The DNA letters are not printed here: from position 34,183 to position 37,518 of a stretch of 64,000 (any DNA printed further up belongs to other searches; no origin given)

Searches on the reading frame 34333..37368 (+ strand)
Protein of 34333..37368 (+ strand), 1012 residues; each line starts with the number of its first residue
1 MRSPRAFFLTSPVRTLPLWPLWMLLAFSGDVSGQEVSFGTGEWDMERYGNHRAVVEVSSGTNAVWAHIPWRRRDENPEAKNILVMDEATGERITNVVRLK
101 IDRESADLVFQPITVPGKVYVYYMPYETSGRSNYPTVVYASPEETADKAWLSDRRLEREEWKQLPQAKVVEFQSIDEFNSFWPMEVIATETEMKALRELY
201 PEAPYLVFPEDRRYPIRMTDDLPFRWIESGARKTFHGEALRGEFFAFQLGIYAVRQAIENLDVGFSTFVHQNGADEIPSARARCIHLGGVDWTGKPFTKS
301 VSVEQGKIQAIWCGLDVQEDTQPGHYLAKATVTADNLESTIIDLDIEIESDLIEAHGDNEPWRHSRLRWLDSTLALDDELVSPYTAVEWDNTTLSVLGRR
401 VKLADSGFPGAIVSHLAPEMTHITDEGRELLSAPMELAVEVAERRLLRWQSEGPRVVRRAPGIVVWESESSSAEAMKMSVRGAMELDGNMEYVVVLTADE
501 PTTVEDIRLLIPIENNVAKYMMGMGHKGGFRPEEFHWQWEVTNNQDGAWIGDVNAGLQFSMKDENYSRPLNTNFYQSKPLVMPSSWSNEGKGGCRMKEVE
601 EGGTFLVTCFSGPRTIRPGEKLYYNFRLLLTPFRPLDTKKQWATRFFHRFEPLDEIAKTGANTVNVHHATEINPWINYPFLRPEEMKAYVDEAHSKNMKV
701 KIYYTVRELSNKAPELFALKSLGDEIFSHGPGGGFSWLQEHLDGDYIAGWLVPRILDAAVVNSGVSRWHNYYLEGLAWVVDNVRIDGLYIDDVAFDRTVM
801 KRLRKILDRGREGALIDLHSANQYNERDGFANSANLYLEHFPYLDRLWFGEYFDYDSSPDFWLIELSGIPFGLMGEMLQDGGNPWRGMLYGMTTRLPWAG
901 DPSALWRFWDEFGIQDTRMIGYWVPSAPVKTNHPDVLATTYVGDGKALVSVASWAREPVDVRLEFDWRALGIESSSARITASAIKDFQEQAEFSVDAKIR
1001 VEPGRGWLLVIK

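Call 94: search_protein_families(library=pfam, proteins=[window:34333-37368:+], max_evalue=0.00001)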
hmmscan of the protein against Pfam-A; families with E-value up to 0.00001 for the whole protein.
window:34333-37368:+ (1012 aa): 1 family
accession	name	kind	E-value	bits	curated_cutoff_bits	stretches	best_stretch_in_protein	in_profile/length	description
PF19543.5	GH123_N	-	0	1418.3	22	1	42-1012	2-969/969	Glycoside hydrolase 123, N-terminal domain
